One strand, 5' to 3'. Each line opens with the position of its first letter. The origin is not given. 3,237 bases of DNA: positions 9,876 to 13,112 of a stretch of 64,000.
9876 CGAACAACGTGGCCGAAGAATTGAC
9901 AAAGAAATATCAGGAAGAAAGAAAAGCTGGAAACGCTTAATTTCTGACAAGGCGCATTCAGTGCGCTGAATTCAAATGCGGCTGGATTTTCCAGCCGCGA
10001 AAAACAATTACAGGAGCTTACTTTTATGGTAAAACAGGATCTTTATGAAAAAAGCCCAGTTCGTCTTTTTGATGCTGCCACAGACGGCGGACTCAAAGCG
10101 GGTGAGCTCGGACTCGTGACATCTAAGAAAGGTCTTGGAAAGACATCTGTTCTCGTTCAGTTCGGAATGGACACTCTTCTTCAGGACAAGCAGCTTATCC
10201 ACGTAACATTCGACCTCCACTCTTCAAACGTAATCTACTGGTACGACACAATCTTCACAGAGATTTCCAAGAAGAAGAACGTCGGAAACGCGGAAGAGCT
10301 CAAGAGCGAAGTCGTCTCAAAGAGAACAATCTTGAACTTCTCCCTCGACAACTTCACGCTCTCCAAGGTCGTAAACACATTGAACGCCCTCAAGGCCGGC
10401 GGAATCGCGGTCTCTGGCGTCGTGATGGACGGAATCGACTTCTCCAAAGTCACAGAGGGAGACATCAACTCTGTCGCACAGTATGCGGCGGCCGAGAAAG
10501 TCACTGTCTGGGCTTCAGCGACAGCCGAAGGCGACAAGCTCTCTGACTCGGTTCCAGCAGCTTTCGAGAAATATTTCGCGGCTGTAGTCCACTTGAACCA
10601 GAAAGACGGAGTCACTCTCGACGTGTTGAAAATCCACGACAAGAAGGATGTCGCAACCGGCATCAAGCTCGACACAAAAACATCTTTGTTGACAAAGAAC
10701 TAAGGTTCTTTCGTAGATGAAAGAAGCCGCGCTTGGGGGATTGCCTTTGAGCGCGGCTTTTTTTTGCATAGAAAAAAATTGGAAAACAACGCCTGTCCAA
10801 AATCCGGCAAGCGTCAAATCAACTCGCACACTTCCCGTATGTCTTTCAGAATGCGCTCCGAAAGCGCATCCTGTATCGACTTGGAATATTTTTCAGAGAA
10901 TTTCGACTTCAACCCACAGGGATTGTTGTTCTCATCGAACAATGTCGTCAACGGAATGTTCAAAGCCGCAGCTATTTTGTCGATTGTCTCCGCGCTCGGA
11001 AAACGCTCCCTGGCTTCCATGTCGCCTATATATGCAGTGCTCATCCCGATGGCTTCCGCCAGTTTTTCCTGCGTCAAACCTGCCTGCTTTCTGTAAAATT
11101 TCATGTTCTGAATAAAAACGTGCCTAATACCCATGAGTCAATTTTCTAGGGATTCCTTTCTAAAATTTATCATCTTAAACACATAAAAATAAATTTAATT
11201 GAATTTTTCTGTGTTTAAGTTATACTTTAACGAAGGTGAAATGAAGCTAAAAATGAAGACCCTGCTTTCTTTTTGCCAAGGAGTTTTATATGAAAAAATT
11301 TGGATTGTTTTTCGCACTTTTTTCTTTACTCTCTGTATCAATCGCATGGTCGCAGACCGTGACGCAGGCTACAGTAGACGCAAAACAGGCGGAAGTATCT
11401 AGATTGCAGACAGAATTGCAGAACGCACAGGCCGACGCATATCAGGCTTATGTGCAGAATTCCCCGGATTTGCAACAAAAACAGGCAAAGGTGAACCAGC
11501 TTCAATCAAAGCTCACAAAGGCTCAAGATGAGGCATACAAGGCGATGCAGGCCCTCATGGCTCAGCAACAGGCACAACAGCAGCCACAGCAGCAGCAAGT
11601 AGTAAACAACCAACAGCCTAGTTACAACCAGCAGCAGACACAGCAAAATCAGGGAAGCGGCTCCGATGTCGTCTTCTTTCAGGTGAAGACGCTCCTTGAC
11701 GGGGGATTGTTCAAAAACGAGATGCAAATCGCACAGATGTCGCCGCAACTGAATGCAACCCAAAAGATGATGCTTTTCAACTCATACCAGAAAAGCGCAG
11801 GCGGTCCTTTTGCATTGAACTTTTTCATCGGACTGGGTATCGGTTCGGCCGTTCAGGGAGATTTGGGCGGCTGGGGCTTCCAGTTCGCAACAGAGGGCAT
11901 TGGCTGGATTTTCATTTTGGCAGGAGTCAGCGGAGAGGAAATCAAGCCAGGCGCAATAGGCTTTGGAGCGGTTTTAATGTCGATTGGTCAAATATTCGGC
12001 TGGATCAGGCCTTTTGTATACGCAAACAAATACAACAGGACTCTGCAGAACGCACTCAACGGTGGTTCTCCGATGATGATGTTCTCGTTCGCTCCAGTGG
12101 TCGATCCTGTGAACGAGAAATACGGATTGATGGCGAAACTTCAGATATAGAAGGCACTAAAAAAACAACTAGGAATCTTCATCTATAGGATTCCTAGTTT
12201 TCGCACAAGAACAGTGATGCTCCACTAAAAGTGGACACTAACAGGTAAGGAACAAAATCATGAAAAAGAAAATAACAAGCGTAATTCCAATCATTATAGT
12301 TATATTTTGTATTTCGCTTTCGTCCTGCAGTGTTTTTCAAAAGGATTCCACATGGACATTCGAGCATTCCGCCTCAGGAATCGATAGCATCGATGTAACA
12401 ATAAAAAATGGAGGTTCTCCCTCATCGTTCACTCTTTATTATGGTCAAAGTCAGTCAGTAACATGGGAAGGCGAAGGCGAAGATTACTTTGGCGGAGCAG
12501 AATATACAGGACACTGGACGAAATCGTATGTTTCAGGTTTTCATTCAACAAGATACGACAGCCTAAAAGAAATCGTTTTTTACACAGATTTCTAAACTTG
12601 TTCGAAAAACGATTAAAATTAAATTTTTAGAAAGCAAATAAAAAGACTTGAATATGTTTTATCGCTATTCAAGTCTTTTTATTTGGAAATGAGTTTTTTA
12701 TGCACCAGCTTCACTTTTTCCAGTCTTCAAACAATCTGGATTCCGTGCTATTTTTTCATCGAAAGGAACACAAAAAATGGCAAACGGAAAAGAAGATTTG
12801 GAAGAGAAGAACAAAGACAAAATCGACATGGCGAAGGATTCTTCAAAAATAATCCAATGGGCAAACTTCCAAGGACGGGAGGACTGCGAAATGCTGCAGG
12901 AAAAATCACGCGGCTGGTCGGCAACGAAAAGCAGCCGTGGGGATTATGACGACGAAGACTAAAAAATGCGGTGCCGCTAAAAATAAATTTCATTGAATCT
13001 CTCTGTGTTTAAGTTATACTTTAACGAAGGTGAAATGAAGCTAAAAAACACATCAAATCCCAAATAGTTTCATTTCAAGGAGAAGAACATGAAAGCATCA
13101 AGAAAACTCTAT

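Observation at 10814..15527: Cassette-like accessory array stacked against uvrB, built from reused parts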

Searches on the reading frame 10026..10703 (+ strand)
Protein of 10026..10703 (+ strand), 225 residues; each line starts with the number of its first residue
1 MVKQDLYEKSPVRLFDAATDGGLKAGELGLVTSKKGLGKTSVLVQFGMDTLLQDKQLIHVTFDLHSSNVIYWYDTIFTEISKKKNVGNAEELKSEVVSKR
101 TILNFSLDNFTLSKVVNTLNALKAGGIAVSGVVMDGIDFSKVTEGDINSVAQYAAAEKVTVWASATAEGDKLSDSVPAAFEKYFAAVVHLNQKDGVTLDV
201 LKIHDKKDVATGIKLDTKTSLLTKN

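Call 5: search_protein_families(library=pfam, proteins=[window:10026-10703:+], max_evalue=0.1)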
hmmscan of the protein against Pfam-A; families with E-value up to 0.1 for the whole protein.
window:10026-10703:+ (225 aa): 1 family
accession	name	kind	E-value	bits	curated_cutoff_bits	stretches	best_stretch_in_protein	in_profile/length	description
PF06745.19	ATPase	-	6.4e-05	22.9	26.6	1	12-90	5-84/231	KaiC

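Call 12: find_related_loci(query=window:10026-10703:+, collection=genome_contigs, flank=10000)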
Query window:10026-10703:+ (225 aa) in genome_contigs; peptide patterns used: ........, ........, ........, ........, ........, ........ (x = any residue, [..] = any of these).
89 stretches matched a pattern; 37 encode a relative of the query (tblastn E <= 1e-3); 37 distinct loci.
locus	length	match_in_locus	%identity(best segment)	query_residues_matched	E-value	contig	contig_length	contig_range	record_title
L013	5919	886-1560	99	1-225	1e-146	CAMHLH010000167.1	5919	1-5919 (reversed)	MAG: uncultured Treponema sp. isolate SRR11784294_bin.43_metaWRAP_v1.3_MAG genome assembly, contig: ERZ12203157.19212, w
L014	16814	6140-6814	95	1-225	4e-141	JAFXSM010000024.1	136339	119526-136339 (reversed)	MAG: Treponema sp. isolate RGIG6705 Sheep_Rumen-2__c594827, whole genome shotgun sequence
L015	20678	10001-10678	92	1-225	2e-137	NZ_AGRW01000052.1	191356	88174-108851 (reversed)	Treponema saccharophilum DSM 2985 Tsacc_Contig238, whole genome shotgun sequence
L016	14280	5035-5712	88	1-225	2e-131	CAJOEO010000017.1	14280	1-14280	uncultured Treponema sp. isolate Red_deer_2_mag_142 genome assembly, contig: scaffold_3034, whole genome shotgun sequenc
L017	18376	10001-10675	88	1-224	3e-128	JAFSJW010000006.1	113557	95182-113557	MAG: Treponema sp. isolate RGIG3209 Goat_Reticulum-2__c23828, whole genome shotgun sequence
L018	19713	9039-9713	86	1-224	1e-127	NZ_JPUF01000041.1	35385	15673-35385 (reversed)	Treponema zioleckii strain kT3 contig00041, whole genome shotgun sequence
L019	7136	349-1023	85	1-224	3e-126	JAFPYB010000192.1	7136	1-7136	MAG: Treponema sp. isolate RGIG1579 Goat_Abomasum.Co__c2129876, whole genome shotgun sequence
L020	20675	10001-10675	84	1-224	3e-124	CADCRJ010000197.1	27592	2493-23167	MAG: uncultured Spirochaetaceae bacterium isolate RUG14899 genome assembly, contig: RUG14899_asm_197, whole genome shotg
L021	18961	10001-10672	83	1-224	5e-120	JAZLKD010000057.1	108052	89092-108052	MAG: Treponema sp. isolate T1900044960_TA20190018.MAGScoT_cleanbin_000029 SGB_3929_k141_1441923, whole genome shotgun se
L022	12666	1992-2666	81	1-224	1e-119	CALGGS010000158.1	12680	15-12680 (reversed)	MAG TPA_asm: uncultured Treponema sp. isolate ERR1278104_bin.132_CONCOCT_v1.1_MAG genome assembly, contig: ERZ842392.897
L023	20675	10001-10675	81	1-224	5e-119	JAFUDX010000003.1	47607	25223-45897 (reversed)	MAG: Treponema sp. isolate RGIG4406 Roe_deer_Omasum-2__c194, whole genome shotgun sequence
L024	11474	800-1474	81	1-224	1e-118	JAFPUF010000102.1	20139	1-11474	MAG: Treponema sp. isolate RGIG1479 Goat_Abomasum-1__c602450, whole genome shotgun sequence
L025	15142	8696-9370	80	1-224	1e-118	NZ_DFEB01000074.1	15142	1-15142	MAG: Treponema sp. UBA3813 UBA3813_contig_9797, whole genome shotgun sequence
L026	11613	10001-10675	79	1-224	6e-118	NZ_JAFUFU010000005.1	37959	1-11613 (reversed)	MAG: Treponema sp. isolate RGIG4455 Roe_deer_Omasum-4__c982, whole genome shotgun sequence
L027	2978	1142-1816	80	1-224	6e-122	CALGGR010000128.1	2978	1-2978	MAG TPA_asm: uncultured Fretibacterium sp. isolate ERR1278104_bin.105_CONCOCT_v1.1_MAG genome assembly, contig: ERZ84239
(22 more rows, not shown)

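Call 18: search_protein_families(library=ncbifam, proteins=[window:10026-10703:+, L013:2155-2607:+], max_evalue=0.05)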
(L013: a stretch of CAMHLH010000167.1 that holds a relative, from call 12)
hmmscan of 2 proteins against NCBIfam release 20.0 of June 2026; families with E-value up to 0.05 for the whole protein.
window:10026-10703:+ (225 aa): 5 families
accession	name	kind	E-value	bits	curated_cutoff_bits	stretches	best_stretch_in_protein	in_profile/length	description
NF006799.0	PRK09302.1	equivalog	3.6e-05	22.5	408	1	12-185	17-193/515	circadian clock protein KaiC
TIGR03881.1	KaiC_arch_4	hypoth_equivalog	6.2e-05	22.8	247.8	1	12-85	7-83/231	KaiC domain-containing protein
TIGR03880.1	KaiC_arch_3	hypoth_equivalog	0.011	15.3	249.45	1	16-83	6-73/224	KaiC domain-containing protein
TIGR02655.1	circ_KaiC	equivalog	0.025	13.2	546.25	1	13-70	8-66/484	circadian clock protein KaiC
TIGR01922.1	purO_arch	equivalog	0.031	13.9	158.35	1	101-199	98-197/199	IMP cyclohydrolase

L013:2155-2607:+ (150 aa): 0 families

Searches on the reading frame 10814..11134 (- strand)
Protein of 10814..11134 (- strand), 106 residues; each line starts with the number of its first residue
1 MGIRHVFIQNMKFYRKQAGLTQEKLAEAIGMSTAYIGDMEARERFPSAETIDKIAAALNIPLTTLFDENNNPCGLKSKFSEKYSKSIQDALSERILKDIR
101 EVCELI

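Call 5: search_protein_families(library=pfam, proteins=[window:10814-11134:-], max_evalue=0.1)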
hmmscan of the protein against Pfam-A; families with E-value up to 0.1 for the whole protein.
window:10814-11134:- (106 aa): 10 families
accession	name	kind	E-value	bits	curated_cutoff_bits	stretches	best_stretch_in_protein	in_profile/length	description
PF01381.28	HTH_3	-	2.3e-15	56.8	23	1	12-64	2-54/55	Helix-turn-helix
PF13560.12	HTH_31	-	3.1e-10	40.7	27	1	14-61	9-57/64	Helix-turn-helix domain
PF12844.13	HTH_19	-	5.7e-08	33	30.2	1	9-69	2-62/64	Helix-turn-helix domain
PF13443.12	HTH_26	-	1.8e-05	25.4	22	1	16-66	7-58/63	Cro/C1-type HTH DNA-binding domain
PF13413.12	HTH_25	-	0.00057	20.1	24.6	1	15-45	6-38/62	Helix-turn-helix domain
PF07022.19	Phage_CI_repr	-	0.00075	20.2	22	1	22-65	15-57/65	Bacteriophage CI repressor helix-turn-helix domain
PF13412.12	HTH_24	-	0.0061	16.6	21.9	0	15-34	13-32/48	Winged helix-turn-helix DNA-binding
PF13384.12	HTH_23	-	0.028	14.7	24.6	0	49-66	18-35/50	Homeodomain-like domain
PF17762.8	HTH_ParB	-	0.057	14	22.6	0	14-37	15-38/102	ParB HTH domain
PF02627.25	CMD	-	0.079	13.4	23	0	16-44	50-78/84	Carboxymuconolactone decarboxylase family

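Call 50: search_protein_families(library=phrogs, proteins=[window:10814-11134:-], max_evalue=0.01)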
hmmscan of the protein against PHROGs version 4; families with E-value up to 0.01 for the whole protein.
window:10814-11134:- (106 aa): 29 families (the best 25 are shown)
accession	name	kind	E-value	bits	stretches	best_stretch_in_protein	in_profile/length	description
phrog_8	-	transcription regulation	2.4e-15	57.8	1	3-79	73-149/346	transcriptional regulator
phrog_1373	-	transcription regulation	5.7e-13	50.2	1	8-71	65-128/166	transcriptional regulator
phrog_3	-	transcription regulation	8.9e-13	49.8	1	6-87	88-167/430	transcriptional repressor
phrog_7241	-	transcription regulation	1.6e-11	45.3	1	11-65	66-120/122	transcriptional regulator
phrog_4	-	transcription regulation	2.8e-11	44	1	7-71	137-197/400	transcriptional repressor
phrog_5823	-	transcription regulation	3.2e-11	44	1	9-70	9-71/404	transcriptional regulator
phrog_2439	-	transcription regulation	4.6e-10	39.9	1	10-78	11-77/367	transcriptional regulator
phrog_2328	-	transcription regulation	5.8e-09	36.8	1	12-72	21-81/128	transcriptional repressor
phrog_2967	-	transcription regulation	1.2e-08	35.8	1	7-72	11-76/225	transcriptional regulator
phrog_2104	-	unknown function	6.2e-07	30.6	1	9-62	42-95/103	-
phrog_4583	-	transcription regulation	8.8e-05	23.5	1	17-69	21-73/81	transcriptional repressor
phrog_13947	-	unknown function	0.0002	22.2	1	4-44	36-76/174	-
phrog_4031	-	unknown function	0.0002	21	1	7-99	519-611/626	-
phrog_6499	-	transcription regulation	0.00035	21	1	15-65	15-72/157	transcriptional regulator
phrog_7950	-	transcription regulation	0.00063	20.8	1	9-43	10-44/68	transcriptional repressor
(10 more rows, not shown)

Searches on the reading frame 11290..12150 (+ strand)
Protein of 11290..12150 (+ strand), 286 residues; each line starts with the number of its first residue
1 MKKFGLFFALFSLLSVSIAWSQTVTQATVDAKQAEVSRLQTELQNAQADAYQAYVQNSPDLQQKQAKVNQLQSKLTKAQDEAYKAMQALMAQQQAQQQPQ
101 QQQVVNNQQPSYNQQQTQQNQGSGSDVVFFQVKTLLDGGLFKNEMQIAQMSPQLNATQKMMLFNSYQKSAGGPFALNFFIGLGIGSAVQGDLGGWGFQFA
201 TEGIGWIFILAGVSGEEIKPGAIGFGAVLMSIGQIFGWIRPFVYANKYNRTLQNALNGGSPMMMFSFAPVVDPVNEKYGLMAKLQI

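Call 5: search_protein_families(library=pfam, proteins=[window:11290-12150:+], max_evalue=0.1)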
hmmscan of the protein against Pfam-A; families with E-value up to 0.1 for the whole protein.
window:11290-12150:+ (286 aa): 4 families
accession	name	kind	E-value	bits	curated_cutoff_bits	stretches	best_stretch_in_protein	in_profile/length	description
PF05628.17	Borrelia_P13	-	8.8e-11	42.4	25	1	162-257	3-110/138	Borrelia membrane protein P13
PF14362.11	DUF4407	-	0.016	15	31.3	1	25-108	146-233/297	Domain of unknown function (DUF4407)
PF07795.16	DUF1635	-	0.022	15.1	27.2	1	38-126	5-101/223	Protein of unknown function (DUF1635)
PF07217.16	Het-C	-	0.074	12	21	1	27-117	279-361/561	Heterokaryon incompatibility protein Het-C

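Call 18: search_protein_families(library=ncbifam, proteins=[window:11290-12150:+], max_evalue=0.05)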
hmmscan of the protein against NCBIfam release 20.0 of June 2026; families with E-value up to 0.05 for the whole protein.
window:11290-12150:+ (286 aa): 2 families
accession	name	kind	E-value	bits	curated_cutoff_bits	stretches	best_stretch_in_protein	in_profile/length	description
NF033724.0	P13_porin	equivalog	3.1e-15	56.5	100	1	152-257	28-148/178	P13 family porin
NF052504.1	sll1863_fam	domain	0.00067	19.8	35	1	25-90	9-74/93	sll1863 family stress response protein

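Call 50: search_protein_families(library=phrogs, proteins=[window:11290-12150:+], max_evalue=0.01)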
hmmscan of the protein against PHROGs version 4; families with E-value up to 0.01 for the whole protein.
window:11290-12150:+ (286 aa): 0 families

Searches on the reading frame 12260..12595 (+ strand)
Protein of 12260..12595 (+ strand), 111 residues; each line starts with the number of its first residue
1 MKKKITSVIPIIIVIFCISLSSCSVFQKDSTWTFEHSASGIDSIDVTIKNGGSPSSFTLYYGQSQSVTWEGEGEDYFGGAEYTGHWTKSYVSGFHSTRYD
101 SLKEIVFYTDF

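Call 5: search_protein_families(library=pfam, proteins=[window:12260-12595:+], max_evalue=0.1)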
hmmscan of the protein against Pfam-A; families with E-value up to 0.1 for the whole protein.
window:12260-12595:+ (111 aa): 0 families

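Call 18: search_protein_families(library=ncbifam, proteins=[window:12260-12595:+], max_evalue=0.05)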
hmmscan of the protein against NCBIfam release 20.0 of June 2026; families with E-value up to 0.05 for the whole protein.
window:12260-12595:+ (111 aa): 1 family
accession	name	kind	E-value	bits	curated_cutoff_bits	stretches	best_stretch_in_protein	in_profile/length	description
NF046016.1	LMxysn_1693_fam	subfamily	0.021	14.8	70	1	1-77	1-76/150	LMxysn_1693 family intestinal colonization protein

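Call 50: search_protein_families(library=phrogs, proteins=[window:12260-12595:+], max_evalue=0.01)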
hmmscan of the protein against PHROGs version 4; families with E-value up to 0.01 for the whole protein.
window:12260-12595:+ (111 aa): 0 families

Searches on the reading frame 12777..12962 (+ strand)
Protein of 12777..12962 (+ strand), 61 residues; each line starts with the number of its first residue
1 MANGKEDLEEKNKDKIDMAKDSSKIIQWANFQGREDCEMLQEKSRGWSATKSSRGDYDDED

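Call 5: search_protein_families(library=pfam, proteins=[window:12777-12962:+], max_evalue=0.1)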
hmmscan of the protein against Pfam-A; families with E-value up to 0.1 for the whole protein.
window:12777-12962:+ (61 aa): 0 families

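Call 18: search_protein_families(library=ncbifam, proteins=[window:12777-12962:+], max_evalue=0.05)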
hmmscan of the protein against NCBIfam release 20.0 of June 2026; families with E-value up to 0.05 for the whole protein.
window:12777-12962:+ (61 aa): 0 families

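Call 19: find_encoding_contigs(protein=window:12777-12962:+, flank=6000, max_places=10)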
Protein window:12777-12962:+ (61 aa): 16 contigs read that carry it; 10 places shown.
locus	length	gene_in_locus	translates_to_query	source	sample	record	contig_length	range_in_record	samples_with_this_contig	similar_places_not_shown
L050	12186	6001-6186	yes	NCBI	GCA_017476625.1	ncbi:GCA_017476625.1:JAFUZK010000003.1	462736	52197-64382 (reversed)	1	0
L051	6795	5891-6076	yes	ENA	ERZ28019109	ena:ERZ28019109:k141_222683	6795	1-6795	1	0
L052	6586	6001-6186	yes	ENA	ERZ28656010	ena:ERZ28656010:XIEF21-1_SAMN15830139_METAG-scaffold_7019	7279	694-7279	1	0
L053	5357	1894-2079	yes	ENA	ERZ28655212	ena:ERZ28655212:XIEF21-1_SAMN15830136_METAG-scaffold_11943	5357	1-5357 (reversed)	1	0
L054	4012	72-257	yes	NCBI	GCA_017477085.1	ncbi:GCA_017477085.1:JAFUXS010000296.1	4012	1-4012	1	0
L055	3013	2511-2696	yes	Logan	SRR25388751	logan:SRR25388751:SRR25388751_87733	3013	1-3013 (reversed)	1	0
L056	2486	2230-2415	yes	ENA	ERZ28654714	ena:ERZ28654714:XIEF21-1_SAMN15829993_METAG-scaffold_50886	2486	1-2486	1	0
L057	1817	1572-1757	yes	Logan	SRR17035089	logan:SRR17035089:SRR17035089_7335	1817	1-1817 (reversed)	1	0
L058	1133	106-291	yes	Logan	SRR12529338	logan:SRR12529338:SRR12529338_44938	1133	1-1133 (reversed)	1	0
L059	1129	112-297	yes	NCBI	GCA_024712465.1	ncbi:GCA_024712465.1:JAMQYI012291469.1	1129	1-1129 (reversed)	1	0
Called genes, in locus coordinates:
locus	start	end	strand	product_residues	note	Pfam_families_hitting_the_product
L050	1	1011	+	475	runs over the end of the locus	-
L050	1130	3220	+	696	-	PF00009:GTP_EFTU, PF03144:GTP_EFTU_D2, PF22042:EF-G_D2 (weak), PF14492:EFG_III, PF16658:RF3_C (weak), PF03764:EFG_IV, PF00679:EFG_C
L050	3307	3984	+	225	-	-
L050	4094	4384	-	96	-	PF01381:HTH_3, PF12844:HTH_19 (weak), PF13443:HTH_26 (faint), PF13560:HTH_31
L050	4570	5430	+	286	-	PF05628:Borrelia_P13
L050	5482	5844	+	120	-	-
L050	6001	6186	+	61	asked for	-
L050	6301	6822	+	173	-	-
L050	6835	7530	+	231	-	-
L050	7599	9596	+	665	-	PF00270:DEAD (faint), PF04851:ResIII, PF17757:UvrB_inter, PF27431:UvrB_3rd, PF00271:Helicase_C, PF12344:UvrB, PF02151:UVR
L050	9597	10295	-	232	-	PF02592:Vut_1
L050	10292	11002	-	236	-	PF00733:Asn_synthase, PF02540:NAD_synthase (weak), PF06508:QueC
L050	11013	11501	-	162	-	PF14489:QueF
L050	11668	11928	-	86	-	PF00830:Ribosomal_L28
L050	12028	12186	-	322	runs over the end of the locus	PF00753:Lactamase_B, PF23023:Anti-Pycsar_Apyc1 (weak), PF12706:Lactamase_B_2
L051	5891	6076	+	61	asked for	-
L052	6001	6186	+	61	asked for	-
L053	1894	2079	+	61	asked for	-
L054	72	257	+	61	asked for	-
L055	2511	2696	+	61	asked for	-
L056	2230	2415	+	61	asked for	-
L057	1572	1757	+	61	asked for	-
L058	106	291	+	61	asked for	-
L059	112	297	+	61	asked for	-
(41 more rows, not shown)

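Call 28: find_homologous_proteins(query=window:12777-12959:+, max_evalue=0.001)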
Query seq(61 aa) (61 aa): 10 proteins with E <= 0.001 among 11 candidates.
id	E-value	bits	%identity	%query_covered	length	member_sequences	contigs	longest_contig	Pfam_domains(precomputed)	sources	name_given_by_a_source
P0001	3.6e-32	126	100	100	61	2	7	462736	-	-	-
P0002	1.1e-30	121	97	100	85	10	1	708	-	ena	-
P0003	2.0e-27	111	89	100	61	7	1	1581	-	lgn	-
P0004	4.7e-25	104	85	100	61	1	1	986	-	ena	-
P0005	1.1e-23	99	79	100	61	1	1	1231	-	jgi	-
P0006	6.9e-23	97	80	100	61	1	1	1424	-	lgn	-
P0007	4.5e-22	94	77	100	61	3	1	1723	-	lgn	-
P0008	1.7e-17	80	71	95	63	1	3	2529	-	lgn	-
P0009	8.4e-14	68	64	100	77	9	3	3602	-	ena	-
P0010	5.1e-10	56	59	89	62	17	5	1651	-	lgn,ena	-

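Call 50: search_protein_families(library=phrogs, proteins=[window:12777-12962:+, L050:6301-6822:+, L050:5482-5844:+], max_evalue=0.01)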
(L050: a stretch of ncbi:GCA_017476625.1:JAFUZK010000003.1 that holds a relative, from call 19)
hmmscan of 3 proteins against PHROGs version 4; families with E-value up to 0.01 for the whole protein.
window:12777-12962:+ (61 aa): 0 families

L050:6301-6822:+ (173 aa): 0 families

L050:5482-5844:+ (120 aa): 0 families

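Call 69: search_dna_similar(query=L050:6301-6822:+, collection=phages, mode=protein, max_evalue=0.001, max_rows=10)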
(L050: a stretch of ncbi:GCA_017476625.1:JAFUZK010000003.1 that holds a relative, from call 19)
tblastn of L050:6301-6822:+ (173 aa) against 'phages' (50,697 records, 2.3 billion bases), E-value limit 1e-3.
No match.
